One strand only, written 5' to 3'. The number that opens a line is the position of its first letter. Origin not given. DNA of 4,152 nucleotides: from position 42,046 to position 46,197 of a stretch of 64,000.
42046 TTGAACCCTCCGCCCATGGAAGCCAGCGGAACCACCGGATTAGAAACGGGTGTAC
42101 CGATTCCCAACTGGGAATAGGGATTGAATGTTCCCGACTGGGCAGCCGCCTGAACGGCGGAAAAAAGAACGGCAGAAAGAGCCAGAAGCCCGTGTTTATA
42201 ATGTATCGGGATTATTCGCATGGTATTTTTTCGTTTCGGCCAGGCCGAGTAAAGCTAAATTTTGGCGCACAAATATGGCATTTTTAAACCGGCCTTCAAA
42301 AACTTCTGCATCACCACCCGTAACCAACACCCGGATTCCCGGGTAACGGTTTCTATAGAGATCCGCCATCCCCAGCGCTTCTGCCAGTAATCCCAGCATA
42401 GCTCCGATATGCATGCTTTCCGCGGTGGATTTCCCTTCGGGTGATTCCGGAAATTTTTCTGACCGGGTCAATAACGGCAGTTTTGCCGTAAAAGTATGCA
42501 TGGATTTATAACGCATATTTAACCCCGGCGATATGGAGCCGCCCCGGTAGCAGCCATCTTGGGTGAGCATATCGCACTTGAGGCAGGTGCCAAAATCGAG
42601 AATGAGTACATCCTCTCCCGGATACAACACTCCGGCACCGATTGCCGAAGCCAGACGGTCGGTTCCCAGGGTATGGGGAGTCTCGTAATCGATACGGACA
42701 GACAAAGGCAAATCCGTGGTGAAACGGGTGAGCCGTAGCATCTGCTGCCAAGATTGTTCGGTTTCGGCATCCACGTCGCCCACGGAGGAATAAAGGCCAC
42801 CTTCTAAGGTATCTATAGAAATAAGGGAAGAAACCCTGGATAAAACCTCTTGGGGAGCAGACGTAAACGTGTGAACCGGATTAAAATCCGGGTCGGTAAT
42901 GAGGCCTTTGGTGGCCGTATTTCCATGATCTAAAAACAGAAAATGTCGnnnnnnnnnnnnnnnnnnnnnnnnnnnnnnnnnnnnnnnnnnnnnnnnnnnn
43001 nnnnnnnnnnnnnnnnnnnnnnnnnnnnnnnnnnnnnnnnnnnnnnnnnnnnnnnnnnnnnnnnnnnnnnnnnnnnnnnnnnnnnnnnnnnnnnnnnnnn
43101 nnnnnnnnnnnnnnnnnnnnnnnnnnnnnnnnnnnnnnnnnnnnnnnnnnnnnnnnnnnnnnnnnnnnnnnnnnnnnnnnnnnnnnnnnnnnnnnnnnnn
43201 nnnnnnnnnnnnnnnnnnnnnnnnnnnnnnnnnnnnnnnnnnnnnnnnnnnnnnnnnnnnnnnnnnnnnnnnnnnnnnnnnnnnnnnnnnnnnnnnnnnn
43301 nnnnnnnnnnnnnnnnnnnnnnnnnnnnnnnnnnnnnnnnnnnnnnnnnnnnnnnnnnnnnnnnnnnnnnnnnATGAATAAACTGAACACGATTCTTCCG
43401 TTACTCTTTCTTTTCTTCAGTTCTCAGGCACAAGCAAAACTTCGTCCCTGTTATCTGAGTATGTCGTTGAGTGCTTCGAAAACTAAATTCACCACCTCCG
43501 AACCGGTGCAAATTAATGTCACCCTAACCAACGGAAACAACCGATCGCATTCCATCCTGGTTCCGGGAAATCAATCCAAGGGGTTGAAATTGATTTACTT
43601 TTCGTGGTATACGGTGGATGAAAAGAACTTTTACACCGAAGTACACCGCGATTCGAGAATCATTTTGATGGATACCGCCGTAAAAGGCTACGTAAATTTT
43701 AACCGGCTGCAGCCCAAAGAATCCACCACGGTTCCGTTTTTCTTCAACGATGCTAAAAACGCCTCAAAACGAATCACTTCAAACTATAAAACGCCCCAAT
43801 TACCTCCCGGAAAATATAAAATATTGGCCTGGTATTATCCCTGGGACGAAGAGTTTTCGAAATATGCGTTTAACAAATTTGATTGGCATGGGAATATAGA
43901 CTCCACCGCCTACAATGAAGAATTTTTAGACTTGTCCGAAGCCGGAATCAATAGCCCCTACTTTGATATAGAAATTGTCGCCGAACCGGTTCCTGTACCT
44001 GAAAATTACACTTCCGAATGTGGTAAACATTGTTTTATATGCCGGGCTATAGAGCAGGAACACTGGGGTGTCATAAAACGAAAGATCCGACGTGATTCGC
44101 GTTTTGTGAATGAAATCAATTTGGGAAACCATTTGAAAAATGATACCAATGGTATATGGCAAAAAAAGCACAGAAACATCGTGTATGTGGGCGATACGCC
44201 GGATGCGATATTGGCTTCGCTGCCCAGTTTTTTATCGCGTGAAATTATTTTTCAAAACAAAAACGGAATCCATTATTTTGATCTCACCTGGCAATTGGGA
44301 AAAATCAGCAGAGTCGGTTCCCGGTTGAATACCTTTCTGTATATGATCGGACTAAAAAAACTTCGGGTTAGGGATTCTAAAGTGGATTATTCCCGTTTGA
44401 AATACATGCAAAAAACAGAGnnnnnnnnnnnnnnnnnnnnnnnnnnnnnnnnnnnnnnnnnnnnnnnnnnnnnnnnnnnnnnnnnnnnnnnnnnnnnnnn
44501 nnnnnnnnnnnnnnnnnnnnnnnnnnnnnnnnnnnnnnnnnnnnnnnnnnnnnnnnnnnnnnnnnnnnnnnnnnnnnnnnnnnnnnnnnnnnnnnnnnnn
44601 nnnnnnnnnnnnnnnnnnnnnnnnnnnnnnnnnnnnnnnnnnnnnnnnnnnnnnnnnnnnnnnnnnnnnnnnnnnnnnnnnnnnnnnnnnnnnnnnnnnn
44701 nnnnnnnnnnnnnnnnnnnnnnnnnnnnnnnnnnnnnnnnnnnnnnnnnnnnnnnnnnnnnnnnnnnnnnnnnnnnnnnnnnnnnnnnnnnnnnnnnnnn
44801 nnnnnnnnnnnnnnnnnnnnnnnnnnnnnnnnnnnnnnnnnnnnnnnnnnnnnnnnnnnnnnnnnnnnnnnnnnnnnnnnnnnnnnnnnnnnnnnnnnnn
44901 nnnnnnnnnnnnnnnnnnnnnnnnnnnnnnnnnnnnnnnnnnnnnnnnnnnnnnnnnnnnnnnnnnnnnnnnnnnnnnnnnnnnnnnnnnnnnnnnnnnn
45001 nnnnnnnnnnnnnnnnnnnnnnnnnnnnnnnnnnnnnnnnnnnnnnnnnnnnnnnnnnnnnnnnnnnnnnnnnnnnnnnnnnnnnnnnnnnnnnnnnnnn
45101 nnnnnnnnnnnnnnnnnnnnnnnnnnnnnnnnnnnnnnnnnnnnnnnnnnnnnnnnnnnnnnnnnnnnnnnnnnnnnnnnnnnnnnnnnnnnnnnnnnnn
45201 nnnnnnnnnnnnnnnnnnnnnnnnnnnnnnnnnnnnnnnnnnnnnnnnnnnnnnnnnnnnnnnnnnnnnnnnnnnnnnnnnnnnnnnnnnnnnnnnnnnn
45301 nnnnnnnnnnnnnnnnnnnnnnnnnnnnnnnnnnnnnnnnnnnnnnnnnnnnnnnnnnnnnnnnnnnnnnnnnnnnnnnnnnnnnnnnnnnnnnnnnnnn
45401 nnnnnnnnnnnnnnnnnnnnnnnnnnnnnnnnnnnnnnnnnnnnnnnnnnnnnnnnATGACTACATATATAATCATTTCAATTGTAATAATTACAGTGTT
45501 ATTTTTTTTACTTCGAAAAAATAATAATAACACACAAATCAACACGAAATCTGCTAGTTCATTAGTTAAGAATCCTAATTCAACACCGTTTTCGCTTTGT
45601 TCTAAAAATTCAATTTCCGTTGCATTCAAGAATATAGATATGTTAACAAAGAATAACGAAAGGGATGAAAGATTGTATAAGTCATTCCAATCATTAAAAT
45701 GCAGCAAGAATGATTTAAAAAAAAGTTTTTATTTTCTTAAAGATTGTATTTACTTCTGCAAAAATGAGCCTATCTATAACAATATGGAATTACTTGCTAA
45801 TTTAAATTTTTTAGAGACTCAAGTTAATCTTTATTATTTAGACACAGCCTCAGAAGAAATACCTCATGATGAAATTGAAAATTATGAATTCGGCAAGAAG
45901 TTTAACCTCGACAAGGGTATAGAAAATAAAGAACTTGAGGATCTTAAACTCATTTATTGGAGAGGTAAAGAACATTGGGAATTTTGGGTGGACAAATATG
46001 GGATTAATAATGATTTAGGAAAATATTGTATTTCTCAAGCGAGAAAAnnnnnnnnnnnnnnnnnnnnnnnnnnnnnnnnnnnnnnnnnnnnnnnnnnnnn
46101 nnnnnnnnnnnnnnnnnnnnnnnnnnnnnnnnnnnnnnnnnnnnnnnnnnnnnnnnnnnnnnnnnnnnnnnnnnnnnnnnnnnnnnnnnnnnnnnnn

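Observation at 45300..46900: AT-rich (~28% GC) two-gene islet: membrane-anchored protein plus HEPN (Rx4HxY) protein, a candidate uncharacterised toxin or abortive-infection module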

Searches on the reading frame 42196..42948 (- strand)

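Call 68: search_protein_families(library=pfam, proteins=[window:42196-42948:-], max_evalue=0.001)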
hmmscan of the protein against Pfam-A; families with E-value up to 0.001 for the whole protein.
window:42196-42948:- (250 aa): 1 family
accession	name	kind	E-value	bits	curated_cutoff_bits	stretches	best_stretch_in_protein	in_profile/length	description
PF03309.20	Pan_kinase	-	7.3e-34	117.9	24.7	1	3-194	1-202/205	Type III pantothenate kinase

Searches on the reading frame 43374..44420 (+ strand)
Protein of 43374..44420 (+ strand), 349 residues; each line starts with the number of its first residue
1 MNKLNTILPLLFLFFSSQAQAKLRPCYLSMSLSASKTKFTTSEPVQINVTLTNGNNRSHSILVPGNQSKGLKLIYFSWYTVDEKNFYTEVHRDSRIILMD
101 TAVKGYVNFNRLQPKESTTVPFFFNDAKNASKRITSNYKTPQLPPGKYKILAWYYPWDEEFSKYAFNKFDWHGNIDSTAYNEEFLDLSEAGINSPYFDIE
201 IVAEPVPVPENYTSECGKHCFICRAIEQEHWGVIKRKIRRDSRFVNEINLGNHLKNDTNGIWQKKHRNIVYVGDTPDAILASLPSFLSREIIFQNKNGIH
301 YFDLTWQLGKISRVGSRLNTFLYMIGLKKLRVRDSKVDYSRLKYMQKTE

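Call 4: search_protein_families(library=pfam, proteins=[window:43374-44420:+], max_evalue=1)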
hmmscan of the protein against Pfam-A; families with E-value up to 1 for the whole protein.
window:43374-44420:+ (349 aa): 1 family
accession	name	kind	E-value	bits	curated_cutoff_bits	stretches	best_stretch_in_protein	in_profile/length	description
PF16640.11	Big_3_5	-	0.12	13.3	35.5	0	116-154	27-69/88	Bacterial Ig-like domain (group 3)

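Call 5: search_protein_families(library=padloc, proteins=[window:43374-44420:+], max_evalue=1)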
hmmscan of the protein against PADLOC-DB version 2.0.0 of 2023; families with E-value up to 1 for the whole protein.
window:43374-44420:+ (349 aa): 0 families

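Call 6: search_protein_families(library=ncbifam, proteins=[window:43374-44420:+], max_evalue=1)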
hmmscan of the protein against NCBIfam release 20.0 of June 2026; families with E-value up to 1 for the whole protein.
window:43374-44420:+ (349 aa): 0 families

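Call 7: search_protein_families(library=phrogs, proteins=[window:43374-44420:+], max_evalue=1)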
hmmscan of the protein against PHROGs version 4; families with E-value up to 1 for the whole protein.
window:43374-44420:+ (349 aa): 0 families

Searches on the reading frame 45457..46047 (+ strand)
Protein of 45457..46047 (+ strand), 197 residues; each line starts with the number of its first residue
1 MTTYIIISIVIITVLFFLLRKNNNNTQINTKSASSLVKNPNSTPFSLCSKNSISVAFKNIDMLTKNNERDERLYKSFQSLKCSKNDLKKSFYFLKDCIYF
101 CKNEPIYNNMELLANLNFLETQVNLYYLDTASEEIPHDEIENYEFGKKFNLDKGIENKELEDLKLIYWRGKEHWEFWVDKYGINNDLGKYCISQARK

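Call 4: search_protein_families(library=pfam, proteins=[window:45457-46047:+], max_evalue=1)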
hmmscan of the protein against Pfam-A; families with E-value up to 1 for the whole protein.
window:45457-46047:+ (197 aa): 0 families

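Call 5: search_protein_families(library=padloc, proteins=[window:45457-46047:+], max_evalue=1)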
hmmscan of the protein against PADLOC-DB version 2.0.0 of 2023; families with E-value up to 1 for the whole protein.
window:45457-46047:+ (197 aa): 0 families

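Call 6: search_protein_families(library=ncbifam, proteins=[window:45457-46047:+], max_evalue=1)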
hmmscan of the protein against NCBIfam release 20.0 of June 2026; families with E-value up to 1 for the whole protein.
window:45457-46047:+ (197 aa): 1 family
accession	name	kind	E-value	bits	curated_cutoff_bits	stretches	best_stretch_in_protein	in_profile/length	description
NF040999.1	pilin_ComGC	equivalog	0.13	12.4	75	0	6-38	10-44/84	competence type IV pilus major pilin ComGC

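Call 7: search_protein_families(library=phrogs, proteins=[window:45457-46047:+], max_evalue=1)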
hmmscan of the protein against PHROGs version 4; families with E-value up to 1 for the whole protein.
window:45457-46047:+ (197 aa): 0 families

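Call 9: find_homologous_proteins(query=window:45457-46047:+, max_evalue=0.01)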
Query window:45457-46047:+ (197 aa): 6 proteins with E <= 0.01 among 98 candidates.
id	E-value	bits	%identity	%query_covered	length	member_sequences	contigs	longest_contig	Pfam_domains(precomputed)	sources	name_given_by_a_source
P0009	3.1e-126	437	100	100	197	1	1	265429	-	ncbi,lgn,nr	ncbi:MAG: hypothetical protein MH137_01555 [Flavobacteriales bacterium]|nr:hypothetical protein [Fla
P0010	4.9e-64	234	54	99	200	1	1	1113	-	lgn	-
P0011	6.2e-60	221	57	83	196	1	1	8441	-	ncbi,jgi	jgi:hypothetical protein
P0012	2.1e-55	206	60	80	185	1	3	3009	-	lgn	-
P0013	2.6e-55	205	62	80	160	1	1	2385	-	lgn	-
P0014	3.6e-50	189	55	80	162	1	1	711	-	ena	-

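Call 18: find_encoding_contigs(protein=P0011, flank=6000, max_places=3)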
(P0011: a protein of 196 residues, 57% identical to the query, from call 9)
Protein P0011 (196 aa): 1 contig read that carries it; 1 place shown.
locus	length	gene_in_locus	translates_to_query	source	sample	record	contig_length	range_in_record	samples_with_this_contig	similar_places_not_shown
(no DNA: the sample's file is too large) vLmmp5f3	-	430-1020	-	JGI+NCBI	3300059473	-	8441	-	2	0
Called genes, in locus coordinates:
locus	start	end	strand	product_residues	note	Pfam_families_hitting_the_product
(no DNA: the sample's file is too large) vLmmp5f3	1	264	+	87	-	?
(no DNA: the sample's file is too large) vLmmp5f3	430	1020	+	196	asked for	-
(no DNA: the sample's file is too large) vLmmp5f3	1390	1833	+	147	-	-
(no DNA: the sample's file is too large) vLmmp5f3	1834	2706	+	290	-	-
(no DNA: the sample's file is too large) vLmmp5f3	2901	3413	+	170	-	-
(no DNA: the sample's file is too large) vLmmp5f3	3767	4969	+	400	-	PF09565:RE_NgoFVII, PF13091:PLDc_2 (weak)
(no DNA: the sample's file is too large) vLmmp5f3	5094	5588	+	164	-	PF00226:DnaJ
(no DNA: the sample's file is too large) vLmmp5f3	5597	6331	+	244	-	PF08239:SH3_3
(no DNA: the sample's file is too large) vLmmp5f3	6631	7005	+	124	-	-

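Call 23: predict_structure(alignment_id=A2)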
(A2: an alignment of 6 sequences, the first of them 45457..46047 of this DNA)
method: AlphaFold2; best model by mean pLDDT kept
length: 197 residues; sequences in the alignment: 6
mean_pLDDT: 57.2   pTM: 0.55
mean pLDDT of the five models: 57.2, 55.8, 54.1, 54.0, 51.2
residues with pLDDT >= 90: 0; 70-90: 55; 50-70: 70; < 50: 72
segments of 3 or more residues with pLDDT < 50: 20-42, 67-80, 120-154
pLDDT, mean of each block of 10 residues (from residue 1): 65 63 38 28 65 71 51 40 65 72 59 54 40 34 37 51 71 82 80 87
secondary structure, 60 per line:
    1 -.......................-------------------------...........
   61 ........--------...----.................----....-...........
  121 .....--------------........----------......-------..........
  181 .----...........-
elements in order: H2-24 H50-68 H84-100 H105-108 H110-125 H140-147 H158-163 H171-181 H186-196

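Call 33: find_related_loci(query=A2, collection=metagenome_contigs, flank=8000)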
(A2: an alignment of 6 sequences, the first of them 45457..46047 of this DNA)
Query A2 (197 aa) in metagenome_contigs; peptide patterns used: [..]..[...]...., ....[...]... (x = any residue, [..] = any of these).
600 stretches matched a pattern, but none encodes a relative of the query by tblastn (E <= 1e-3).

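Call 36: find_related_loci(query=A2, collection=viral_contigs, flank=8000)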
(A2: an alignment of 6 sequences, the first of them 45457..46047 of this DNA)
Query A2 (197 aa) in viral_contigs; peptide patterns used: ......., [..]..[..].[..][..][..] (x = any residue, [..] = any of these).
153 stretches matched a pattern, but none encodes a relative of the query by tblastn (E <= 1e-3).

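Call 38: find_encoding_contigs(protein=P0012, flank=8000, max_places=3)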
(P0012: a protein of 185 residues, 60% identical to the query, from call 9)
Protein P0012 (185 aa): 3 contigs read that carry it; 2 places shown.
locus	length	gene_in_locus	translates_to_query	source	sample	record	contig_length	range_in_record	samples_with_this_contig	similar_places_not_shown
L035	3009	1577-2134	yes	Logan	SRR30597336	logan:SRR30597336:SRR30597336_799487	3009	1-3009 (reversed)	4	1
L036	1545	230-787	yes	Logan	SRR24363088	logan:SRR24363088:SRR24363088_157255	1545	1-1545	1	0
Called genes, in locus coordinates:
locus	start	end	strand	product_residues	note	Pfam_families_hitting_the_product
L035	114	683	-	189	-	PF00145:DNA_methylase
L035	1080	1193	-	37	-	-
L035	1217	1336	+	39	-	-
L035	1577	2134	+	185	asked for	-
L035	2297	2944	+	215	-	-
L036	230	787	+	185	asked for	-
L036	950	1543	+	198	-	?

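Call 39: find_encoding_contigs(protein=P0013, flank=8000, max_places=3)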
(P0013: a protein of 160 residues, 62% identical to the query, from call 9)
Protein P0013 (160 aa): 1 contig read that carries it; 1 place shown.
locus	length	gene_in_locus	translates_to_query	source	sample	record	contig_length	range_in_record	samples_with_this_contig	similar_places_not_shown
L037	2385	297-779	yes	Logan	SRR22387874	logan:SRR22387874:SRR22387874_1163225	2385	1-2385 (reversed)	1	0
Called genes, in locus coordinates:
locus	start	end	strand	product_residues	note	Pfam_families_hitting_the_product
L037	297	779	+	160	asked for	-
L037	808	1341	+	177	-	-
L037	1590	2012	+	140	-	-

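Call 40: find_encoding_contigs(protein=P0010, flank=8000, max_places=3)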
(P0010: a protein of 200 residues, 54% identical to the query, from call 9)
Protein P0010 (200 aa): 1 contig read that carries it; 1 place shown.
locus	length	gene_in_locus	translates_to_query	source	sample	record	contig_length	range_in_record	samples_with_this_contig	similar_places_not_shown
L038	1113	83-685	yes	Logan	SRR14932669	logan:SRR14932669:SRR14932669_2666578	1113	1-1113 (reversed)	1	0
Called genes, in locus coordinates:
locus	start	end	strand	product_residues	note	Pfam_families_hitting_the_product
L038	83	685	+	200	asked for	-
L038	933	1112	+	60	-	?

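Call 51: find_homologous_proteins(query=A2, max_evalue=0.01)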
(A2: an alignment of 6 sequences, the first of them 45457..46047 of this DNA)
Query A2 (6 sequences) (197 aa, profile of the alignment): 12 proteins with E <= 0.01 among 3595 candidates.
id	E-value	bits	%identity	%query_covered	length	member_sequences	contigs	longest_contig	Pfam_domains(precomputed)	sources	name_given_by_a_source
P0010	6.4e-100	351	54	99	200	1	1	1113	-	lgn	-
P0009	3.0e-96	339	100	100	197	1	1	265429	-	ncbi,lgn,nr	ncbi:MAG: hypothetical protein MH137_01555 [Flavobacteriales bacterium]|nr:hypothetical protein [Fla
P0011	2.6e-93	329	57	83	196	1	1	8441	-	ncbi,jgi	jgi:hypothetical protein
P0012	1.2e-87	311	60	80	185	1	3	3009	-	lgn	-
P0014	3.1e-83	296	55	80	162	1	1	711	-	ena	-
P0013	1.7e-82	294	62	80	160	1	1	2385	-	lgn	-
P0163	6.1e-77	276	56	86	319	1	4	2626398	-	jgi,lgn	jgi:hypothetical protein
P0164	4.3e-72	260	51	93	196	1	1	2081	-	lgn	-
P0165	3.3e-70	254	58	78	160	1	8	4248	-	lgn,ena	-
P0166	6.0e-68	247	54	78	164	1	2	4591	-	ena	-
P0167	1.1e-64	236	48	82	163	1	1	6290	-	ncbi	-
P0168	1.7e-63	232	46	100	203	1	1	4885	-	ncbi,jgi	jgi:hypothetical protein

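Call 53: find_encoding_contigs(protein=P0163, flank=6000, max_places=2)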
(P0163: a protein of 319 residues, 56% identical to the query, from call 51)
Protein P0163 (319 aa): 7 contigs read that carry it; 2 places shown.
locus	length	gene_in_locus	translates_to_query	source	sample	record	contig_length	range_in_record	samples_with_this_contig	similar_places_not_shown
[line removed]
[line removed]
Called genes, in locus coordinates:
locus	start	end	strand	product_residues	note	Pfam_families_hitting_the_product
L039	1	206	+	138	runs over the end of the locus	PF01850:PIN (weak), PF13470:PIN_3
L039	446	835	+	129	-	-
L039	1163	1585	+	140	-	-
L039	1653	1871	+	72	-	-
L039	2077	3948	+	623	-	PF00041:fn3 (faint), PF16656:Pur_ac_phosph_N (faint), PF16974:NAR2 (faint), PF25059:FN3_DSCAM-DSCAML_C (faint), PF09603:Fib_succ_major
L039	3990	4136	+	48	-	-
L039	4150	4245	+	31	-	-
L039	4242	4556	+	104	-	-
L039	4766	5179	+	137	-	-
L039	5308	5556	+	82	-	-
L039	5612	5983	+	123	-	-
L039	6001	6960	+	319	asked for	-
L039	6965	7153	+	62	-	-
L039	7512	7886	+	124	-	-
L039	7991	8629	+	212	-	-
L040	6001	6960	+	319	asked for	-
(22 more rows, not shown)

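Call 54: find_encoding_contigs(protein=P0167, flank=6000, max_places=2)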
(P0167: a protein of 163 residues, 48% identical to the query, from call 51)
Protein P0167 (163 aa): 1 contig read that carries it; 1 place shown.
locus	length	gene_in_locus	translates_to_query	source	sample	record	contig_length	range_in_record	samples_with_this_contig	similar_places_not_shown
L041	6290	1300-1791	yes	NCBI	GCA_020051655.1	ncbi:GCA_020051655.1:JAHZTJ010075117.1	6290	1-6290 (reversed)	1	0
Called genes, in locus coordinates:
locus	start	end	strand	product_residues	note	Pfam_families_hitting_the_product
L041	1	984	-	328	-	?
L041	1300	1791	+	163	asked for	-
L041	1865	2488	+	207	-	-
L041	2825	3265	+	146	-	-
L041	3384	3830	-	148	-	-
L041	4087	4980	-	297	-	-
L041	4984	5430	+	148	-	-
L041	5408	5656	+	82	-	-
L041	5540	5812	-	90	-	PF15738:YafQ_toxin (weak)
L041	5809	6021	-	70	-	-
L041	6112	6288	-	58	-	?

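Call 55: find_encoding_contigs(protein=P0168, flank=6000, max_places=2)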
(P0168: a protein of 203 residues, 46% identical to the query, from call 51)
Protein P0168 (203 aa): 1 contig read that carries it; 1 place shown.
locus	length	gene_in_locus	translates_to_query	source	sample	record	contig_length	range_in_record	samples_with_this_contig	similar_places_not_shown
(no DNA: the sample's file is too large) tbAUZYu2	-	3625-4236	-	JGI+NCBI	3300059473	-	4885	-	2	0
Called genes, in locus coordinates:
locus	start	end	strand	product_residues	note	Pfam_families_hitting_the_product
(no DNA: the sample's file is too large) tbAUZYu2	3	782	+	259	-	?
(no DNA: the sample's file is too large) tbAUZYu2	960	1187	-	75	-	-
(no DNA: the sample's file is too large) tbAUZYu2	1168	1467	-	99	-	-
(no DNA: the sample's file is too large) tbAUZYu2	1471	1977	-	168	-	-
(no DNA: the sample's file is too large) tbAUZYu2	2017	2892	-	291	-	PF13371:TPR_9 (faint), PF00515:TPR_1 (faint), PF07719:TPR_2 (faint), PF13181:TPR_8 (faint), PF13424:TPR_12 (faint), PF13432:TPR_16 (faint), PF21033:RMD1-3 (faint), PF13414:TPR_11 (weak), +1 more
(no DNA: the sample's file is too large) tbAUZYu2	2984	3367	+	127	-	-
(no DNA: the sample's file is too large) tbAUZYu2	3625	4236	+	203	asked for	-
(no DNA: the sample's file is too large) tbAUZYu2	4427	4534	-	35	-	-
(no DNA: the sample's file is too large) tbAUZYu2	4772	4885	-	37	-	?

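Call 56: find_encoding_contigs(protein=P0166, flank=6000, max_places=2)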
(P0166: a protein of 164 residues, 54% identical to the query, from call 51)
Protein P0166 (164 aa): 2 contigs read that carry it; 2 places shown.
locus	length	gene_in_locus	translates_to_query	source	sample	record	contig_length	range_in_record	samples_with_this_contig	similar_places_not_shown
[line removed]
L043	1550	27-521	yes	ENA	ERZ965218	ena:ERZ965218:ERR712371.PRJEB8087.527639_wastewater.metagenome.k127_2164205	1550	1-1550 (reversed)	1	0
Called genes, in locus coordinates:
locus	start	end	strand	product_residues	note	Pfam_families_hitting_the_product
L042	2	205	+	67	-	?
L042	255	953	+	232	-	-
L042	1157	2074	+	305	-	-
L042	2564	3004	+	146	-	-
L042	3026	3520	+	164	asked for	-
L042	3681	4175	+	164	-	PF00226:DnaJ, PF13619:KTSC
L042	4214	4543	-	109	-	-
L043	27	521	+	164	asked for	-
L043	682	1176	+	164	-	PF00226:DnaJ, PF13619:KTSC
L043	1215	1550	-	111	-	?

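Call 57: find_encoding_contigs(protein=P0165, flank=6000, max_places=3)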
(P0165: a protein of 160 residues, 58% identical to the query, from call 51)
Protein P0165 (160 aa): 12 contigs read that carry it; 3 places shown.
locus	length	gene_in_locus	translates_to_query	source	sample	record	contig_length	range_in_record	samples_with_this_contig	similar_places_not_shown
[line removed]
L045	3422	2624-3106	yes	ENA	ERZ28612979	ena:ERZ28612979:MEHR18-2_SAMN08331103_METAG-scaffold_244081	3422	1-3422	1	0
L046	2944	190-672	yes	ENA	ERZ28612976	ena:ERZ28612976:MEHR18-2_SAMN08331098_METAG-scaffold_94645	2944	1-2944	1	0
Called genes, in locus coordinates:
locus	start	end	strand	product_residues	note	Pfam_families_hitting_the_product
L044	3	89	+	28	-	?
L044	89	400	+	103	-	PF00420:Oxidored_q2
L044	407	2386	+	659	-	PF00662:Proton_antipo_N, PF00361:Proton_antipo_M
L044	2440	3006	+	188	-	PF10543:ORF6N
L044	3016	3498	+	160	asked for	-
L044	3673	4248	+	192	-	?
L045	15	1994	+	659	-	PF00662:Proton_antipo_N, PF00361:Proton_antipo_M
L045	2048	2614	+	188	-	PF10543:ORF6N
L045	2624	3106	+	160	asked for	-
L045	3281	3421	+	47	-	?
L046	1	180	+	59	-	?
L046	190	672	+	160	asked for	-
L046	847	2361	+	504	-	PF00361:Proton_antipo_M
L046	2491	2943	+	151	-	?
